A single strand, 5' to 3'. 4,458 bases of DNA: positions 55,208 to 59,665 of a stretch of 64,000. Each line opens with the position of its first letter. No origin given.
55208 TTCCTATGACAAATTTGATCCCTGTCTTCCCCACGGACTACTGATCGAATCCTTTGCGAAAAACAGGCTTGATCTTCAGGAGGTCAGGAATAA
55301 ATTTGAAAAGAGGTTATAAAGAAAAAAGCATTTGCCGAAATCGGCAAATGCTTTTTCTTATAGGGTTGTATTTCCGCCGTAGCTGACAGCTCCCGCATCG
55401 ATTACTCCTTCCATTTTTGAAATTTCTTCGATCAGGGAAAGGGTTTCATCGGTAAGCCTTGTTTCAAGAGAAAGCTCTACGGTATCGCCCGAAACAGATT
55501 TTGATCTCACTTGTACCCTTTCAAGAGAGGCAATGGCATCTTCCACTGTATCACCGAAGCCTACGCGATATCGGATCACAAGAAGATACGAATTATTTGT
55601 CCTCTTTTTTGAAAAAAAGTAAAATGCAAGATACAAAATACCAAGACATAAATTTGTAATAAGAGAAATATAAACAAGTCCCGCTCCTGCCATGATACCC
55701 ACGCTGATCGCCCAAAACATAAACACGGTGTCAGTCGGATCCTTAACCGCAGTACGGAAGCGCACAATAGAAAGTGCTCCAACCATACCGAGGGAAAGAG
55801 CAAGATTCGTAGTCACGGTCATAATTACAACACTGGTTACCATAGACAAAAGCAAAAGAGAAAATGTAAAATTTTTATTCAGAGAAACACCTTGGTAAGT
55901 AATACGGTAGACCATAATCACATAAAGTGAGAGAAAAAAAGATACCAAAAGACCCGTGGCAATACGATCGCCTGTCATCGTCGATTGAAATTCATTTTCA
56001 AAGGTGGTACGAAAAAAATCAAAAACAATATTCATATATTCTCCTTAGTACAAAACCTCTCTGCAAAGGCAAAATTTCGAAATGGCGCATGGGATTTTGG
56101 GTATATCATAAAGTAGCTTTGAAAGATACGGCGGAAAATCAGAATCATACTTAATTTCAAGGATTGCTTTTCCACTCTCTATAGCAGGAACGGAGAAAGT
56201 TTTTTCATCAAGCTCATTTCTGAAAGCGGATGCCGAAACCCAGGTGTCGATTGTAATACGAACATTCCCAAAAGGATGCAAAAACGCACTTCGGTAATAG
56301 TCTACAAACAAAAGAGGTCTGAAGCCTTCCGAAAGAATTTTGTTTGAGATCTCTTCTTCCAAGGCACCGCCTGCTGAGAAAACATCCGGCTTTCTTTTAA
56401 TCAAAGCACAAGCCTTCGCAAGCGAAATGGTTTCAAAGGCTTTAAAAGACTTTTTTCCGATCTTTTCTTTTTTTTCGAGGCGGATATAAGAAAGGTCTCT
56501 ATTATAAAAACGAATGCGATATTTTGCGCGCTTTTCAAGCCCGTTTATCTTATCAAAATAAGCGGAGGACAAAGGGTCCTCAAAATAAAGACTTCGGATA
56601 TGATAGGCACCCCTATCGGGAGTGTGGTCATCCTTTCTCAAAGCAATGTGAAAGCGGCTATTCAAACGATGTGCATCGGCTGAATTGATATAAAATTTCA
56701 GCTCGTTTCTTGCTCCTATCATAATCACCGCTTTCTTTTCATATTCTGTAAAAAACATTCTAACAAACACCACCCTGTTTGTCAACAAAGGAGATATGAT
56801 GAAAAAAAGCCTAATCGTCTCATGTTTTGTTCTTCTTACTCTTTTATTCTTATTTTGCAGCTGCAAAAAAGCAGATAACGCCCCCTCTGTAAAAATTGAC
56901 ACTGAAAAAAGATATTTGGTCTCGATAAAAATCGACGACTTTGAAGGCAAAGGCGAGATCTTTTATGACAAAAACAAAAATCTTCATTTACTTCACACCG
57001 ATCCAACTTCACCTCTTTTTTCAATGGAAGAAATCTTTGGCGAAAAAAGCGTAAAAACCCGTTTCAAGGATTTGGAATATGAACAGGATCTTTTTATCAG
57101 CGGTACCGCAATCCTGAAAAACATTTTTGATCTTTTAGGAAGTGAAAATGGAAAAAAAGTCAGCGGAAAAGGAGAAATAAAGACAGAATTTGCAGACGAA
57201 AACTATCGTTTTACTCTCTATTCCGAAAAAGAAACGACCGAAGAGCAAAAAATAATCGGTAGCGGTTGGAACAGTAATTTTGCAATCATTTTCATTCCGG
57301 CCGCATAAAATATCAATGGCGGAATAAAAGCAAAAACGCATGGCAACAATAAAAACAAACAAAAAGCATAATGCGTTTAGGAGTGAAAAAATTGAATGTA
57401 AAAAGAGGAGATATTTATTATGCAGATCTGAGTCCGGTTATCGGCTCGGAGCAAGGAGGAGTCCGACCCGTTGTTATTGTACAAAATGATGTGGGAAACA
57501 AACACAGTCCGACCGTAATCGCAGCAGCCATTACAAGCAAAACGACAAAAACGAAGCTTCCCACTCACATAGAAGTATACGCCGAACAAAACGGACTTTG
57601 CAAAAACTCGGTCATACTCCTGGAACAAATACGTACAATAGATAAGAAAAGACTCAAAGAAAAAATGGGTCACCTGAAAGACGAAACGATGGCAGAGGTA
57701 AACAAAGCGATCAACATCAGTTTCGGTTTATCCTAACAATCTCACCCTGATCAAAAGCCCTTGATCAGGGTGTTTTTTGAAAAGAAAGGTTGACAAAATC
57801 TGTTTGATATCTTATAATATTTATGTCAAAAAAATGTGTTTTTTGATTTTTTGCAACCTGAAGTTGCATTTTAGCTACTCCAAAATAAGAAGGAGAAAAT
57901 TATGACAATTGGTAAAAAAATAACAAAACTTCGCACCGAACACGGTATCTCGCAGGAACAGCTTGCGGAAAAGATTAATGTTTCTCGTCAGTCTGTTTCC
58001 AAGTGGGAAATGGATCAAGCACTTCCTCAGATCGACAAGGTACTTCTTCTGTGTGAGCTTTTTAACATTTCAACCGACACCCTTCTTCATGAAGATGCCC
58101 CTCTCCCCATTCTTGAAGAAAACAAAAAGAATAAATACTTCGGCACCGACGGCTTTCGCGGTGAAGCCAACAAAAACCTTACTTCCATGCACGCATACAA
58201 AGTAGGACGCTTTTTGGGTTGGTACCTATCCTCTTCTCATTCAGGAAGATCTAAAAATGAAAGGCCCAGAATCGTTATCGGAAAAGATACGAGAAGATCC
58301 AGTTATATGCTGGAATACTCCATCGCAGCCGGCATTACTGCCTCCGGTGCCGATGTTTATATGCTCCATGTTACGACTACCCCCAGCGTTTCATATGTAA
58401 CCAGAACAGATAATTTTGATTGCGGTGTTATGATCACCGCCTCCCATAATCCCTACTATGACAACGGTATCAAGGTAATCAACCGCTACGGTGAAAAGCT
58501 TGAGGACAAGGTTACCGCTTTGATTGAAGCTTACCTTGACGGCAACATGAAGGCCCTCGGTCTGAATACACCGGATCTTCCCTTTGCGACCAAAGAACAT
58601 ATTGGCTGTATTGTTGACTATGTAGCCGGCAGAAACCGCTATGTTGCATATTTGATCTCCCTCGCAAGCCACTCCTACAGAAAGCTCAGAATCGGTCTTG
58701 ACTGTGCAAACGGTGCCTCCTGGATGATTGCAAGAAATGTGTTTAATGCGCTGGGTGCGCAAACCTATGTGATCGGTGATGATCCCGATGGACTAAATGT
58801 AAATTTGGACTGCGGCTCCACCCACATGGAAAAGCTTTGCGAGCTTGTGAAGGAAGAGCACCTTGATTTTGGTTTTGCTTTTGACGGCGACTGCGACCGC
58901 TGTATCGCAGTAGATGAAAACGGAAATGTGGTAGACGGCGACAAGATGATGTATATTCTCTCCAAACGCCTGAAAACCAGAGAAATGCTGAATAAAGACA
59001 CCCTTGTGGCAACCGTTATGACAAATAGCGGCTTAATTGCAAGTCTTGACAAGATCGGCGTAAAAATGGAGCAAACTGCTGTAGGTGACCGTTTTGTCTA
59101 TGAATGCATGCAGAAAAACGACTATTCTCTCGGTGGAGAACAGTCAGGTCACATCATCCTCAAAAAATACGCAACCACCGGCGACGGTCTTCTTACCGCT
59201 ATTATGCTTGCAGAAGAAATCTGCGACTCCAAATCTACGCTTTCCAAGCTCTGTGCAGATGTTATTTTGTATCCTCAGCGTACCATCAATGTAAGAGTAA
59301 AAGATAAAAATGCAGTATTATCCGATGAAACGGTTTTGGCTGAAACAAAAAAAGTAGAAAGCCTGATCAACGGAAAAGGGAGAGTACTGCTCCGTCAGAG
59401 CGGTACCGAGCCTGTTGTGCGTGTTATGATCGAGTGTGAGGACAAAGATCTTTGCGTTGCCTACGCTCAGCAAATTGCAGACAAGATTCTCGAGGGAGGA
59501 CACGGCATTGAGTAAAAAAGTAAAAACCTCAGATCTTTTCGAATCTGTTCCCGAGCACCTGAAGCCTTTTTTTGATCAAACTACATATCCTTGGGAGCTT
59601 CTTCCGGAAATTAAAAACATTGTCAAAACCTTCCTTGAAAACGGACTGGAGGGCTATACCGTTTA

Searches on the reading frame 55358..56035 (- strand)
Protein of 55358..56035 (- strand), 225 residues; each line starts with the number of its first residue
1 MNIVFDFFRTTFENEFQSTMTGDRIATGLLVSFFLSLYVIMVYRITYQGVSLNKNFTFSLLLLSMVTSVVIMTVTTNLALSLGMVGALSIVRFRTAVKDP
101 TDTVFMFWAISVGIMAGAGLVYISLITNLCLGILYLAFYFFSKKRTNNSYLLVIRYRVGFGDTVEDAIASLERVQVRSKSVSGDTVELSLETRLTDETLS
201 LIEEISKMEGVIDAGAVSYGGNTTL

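Call 23: find_related_loci(query=window:55358-56035:-, collection=genome_contigs, flank=10000)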
Query window:55358-56035:- (225 aa) in genome_contigs; peptide patterns used: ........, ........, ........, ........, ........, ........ (x = any residue, [..] = any of these).
209 stretches matched a pattern; 10 encode a relative of the query (tblastn E <= 1e-3); 10 distinct loci.
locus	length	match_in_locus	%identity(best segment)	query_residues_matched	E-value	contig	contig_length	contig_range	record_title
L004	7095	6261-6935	84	1-225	2e-125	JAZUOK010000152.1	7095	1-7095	MAG: Eubacteriales bacterium isolate T1900044873_TS20190339.MAGScoT_cleanbin_000039 SGB_3179_k141_1074601, whole genome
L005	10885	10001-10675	67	1-225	3e-102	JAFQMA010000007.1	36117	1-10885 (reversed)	MAG: Clostridia bacterium isolate RGIG1942 Goat_Cecum.Co__c347483, whole genome shotgun sequence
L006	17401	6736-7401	62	1-223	7e-85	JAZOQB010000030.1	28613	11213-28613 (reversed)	MAG: Eubacteriales bacterium isolate T1900045570_YK20190264.MAGScoT_cleanbin_000002 SGB_7970_k141_1160452, whole genome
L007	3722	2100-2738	46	6-219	1e-61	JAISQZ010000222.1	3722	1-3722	MAG: Oscillospiraceae bacterium isolate Kf353_bin28 k119_576246, whole genome shotgun sequence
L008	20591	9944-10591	43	6-222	8e-58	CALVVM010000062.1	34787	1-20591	MAG: uncultured Bacilli bacterium isolate E08__bin130 genome assembly, contig: E08__k127_1220334, whole genome shotgun s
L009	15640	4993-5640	42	6-222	1e-57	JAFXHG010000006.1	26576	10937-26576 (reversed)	MAG: Bacilli bacterium isolate RGIG6413 Sheep_Rectum-5__c47600, whole genome shotgun sequence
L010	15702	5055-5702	42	6-222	3e-57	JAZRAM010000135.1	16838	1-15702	MAG: Bacilli bacterium isolate T1900045141_TC20190135.MAGScoT_cleanbin_000018 SGB_4920_k141_96576, whole genome shotgun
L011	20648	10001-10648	44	6-222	5e-53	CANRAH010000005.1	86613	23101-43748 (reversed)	MAG: uncultured Bacilli bacterium isolate Lapin-016__bin50 genome assembly, contig: Lapin-016__NODE_214_length_86613_cov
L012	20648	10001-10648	43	6-222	1e-57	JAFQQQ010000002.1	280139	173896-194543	MAG: Bacilli bacterium isolate RGIG2062 Goat_Colon-2__c179, whole genome shotgun sequence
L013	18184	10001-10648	42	6-222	5e-58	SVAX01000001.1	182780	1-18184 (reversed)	MAG: Bacillota bacterium isolate SIG213 NODE_1308_length_182780_cov_8.694311, whole genome shotgun sequence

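Call 51: find_homologous_proteins(query=window:55358-56035:-, max_evalue=1e-40)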
Query window:55358-56035:- (225 aa): 1516 proteins with E <= 1e-40 among 8000 candidates; the best 120 are listed.
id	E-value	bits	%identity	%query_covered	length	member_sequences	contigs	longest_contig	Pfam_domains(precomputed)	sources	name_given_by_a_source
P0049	1.0e-133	461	100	100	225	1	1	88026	PF16316.11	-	-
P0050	2.7e-113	395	84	100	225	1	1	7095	PF16316.11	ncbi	-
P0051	6.2e-113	394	84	100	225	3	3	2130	PF16316.11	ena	-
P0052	1.3e-112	392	85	100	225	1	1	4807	PF16316.11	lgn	-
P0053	1.0e-106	373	79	100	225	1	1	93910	PF16316.11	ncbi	-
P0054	1.7e-103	363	77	100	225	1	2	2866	PF16316.11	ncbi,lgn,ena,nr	ncbi:MAG: DUF4956 domain-containing protein [Clostridia bacterium]|nr:DUF4956 domain-containing prot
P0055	4.6e-101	355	85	89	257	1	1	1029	PF16316.11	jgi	-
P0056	2.8e-93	329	70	100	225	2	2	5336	PF16316.11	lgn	-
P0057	1.0e-91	324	70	100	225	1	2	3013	PF16316.11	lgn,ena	-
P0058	1.3e-91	324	72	100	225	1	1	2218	PF16316.11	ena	-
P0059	2.0e-91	323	70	100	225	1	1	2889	PF16316.11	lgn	-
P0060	2.6e-91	323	71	100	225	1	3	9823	PF16316.11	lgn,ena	-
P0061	4.7e-91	322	71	100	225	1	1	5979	PF16316.11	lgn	-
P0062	9.5e-91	321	69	100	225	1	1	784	PF16316.11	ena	-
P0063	1.1e-90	321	66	100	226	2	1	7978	PF16316.11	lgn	-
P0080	5.5e-88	312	68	100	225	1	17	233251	PF16316.11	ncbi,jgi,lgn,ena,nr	ncbi:MAG: DUF4956 domain-containing protein [Ruminococcaceae bacterium]|nr:DUF4956 domain-containing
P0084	1.5e-87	311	67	100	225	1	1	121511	PF16316.11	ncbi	-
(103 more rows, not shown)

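Call 52: find_encoding_contigs(protein=P0080, flank=10000, max_places=3)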
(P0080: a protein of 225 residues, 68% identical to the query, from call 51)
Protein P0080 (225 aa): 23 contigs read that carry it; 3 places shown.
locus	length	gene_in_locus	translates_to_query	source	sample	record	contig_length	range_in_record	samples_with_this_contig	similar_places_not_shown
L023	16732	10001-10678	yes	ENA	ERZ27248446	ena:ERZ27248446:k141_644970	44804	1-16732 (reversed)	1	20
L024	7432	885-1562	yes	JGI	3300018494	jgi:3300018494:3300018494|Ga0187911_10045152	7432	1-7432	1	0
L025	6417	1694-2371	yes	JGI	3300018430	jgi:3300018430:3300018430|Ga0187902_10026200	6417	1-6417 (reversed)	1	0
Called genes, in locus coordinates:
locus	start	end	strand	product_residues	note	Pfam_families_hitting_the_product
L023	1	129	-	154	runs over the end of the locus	-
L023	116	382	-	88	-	PF05402:PqqD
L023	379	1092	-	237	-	PF27840:ScmC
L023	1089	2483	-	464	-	PF07554:FIVAR (weak)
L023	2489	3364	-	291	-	PF00398:RrnaAD, PF13649:Methyltransf_25 (weak)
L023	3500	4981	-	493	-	PF09547:SpoIVA_ATPase, PF20438:SpoIVA_middle, PF20439:SpoIVA_C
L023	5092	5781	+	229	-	-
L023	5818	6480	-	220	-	PF25084:LbH_EIF2B, PF00132:Hexapep, PF25087:GMPPB_C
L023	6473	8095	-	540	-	PF01381:HTH_3, PF12844:HTH_19, PF13560:HTH_31 (weak), PF02878:PGM_PMM_I, PF02879:PGM_PMM_II, PF02880:PGM_PMM_III, PF00408:PGM_PMM_IV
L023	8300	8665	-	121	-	PF02452:PemK_toxin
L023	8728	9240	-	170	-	-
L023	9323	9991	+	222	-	PF09359:VTC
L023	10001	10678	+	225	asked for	PF16316:DUF4956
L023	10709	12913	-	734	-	PF00270:DEAD, PF04851:ResIII (weak), PF00271:Helicase_C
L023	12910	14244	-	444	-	PF10923:BrxC_BrxD, PF13191:AAA_16 (faint)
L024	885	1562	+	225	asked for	PF16316:DUF4956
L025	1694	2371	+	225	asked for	PF16316:DUF4956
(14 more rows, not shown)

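Call 53: find_encoding_contigs(protein=P0084, flank=10000, max_places=2)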
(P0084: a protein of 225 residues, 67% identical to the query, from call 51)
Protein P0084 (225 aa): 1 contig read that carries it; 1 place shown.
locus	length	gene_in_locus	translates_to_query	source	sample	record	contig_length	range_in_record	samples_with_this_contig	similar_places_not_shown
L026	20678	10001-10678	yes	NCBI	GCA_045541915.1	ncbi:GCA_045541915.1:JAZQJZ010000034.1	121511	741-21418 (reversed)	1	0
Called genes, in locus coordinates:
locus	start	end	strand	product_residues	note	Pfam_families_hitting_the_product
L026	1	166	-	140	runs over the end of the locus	PF04463:2-thiour_desulf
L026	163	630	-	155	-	PF00293:NUDIX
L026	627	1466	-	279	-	PF03631:Virul_fac_BrkB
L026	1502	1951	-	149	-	-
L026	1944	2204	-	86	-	PF05402:PqqD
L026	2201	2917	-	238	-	PF27840:ScmC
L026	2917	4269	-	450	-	PF07554:FIVAR (faint)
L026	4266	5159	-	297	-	PF00398:RrnaAD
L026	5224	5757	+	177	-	PF02915:Rubrerythrin, PF21349:RUBY_RBDX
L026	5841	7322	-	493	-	PF09547:SpoIVA_ATPase, PF20438:SpoIVA_middle, PF20439:SpoIVA_C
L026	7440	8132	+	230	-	-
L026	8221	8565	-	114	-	PF02452:PemK_toxin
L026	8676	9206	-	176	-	-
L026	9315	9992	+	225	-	PF09359:VTC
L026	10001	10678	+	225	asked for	PF16316:DUF4956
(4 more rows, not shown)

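Call 77: search_protein_families(library=pfam, proteins=[window:55358-56035:-], max_evalue=0.001)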
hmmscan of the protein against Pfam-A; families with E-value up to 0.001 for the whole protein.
window:55358-56035:- (225 aa): 1 family
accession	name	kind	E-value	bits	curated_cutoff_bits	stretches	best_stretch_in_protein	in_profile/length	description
PF16316.10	DUF4956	-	2.1e-13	50.8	30.6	1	38-146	4-115/169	Domain of unknown function (DUF4956)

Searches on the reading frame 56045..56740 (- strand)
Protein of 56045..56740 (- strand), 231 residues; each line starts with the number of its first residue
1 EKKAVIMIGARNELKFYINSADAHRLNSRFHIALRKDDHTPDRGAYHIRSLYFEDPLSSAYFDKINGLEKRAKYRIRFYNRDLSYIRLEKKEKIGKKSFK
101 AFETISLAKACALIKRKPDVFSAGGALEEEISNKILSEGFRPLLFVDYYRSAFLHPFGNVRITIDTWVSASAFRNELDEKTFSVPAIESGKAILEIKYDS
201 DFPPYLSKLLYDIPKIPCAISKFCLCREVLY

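Call 77: search_protein_families(library=pfam, proteins=[window:56045-56740:-], max_evalue=0.001)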
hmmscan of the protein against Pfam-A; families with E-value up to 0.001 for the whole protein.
window:56045-56740:- (231 aa): 1 family
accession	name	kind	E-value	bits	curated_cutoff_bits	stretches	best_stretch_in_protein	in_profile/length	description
PF09359.15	VTC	-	4.4e-31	108.7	23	1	11-231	2-235/235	VTC domain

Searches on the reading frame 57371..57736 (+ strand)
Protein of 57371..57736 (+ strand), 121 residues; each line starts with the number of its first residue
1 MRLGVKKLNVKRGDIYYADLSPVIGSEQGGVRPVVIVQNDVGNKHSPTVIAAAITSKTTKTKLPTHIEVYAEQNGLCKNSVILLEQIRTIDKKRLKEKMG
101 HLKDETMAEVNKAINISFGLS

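Call 77: search_protein_families(library=pfam, proteins=[window:57371-57736:+], max_evalue=0.001)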
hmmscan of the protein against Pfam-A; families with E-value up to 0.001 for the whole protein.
window:57371-57736:+ (121 aa): 1 family
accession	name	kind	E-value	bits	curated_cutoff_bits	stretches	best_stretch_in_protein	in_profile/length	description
PF02452.23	PemK_toxin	-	4.9e-38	130.1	23.1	1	11-118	1-109/109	PemK-like, MazF-like toxin of type II toxin-antitoxin system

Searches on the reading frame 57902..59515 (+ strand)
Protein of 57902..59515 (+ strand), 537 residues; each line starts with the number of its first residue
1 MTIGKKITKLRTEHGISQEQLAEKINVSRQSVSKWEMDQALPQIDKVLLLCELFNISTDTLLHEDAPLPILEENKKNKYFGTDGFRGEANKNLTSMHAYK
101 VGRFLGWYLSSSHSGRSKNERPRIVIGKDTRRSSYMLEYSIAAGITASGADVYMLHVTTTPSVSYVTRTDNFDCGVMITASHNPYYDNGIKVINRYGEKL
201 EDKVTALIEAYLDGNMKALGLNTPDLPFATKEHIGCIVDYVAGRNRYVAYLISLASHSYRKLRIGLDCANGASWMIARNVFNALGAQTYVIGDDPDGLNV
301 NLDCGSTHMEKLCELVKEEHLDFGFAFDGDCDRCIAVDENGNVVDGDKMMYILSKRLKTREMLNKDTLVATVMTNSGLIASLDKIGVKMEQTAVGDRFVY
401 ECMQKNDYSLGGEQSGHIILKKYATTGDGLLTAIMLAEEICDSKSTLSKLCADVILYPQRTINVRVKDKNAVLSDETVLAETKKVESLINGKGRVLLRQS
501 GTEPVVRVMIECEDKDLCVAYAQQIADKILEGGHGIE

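Call 77: search_protein_families(library=pfam, proteins=[window:57902-59515:+], max_evalue=0.001)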
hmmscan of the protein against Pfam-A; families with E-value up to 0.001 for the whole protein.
window:57902-59515:+ (537 aa): 9 families
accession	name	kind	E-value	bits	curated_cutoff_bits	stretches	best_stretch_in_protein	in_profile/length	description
PF02878.22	PGM_PMM_I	-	1.2e-39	135.6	22.5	1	78-214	2-133/138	Phosphoglucomutase/phosphomannomutase, alpha/beta/alpha domain I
PF02880.22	PGM_PMM_III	-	4.2e-32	111.1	20.7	1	345-453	1-110/115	Phosphoglucomutase/phosphomannomutase, alpha/beta/alpha domain III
PF00408.26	PGM_PMM_IV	-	1.9e-16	60.3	23.1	1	462-527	2-67/68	Phosphoglucomutase/phosphomannomutase, C-terminal domain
PF02879.22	PGM_PMM_II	-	2.2e-16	60.7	29.3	1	247-341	3-103/103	Phosphoglucomutase/phosphomannomutase, alpha/beta/alpha domain II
PF01381.28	HTH_3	-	2.6e-16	59.8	23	1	9-60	3-54/55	Helix-turn-helix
PF12844.13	HTH_19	-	2.1e-10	40.8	30.2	1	4-63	1-60/64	Helix-turn-helix domain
PF13560.12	HTH_31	-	3.8e-08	33.9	27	1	9-59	8-59/64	Helix-turn-helix domain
PF13443.12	HTH_26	-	7.8e-05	23.3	22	1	6-62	1-58/63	Cro/C1-type HTH DNA-binding domain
PF07022.19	Phage_CI_repr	-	0.00089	20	22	0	12-62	8-58/65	Bacteriophage CI repressor helix-turn-helix domain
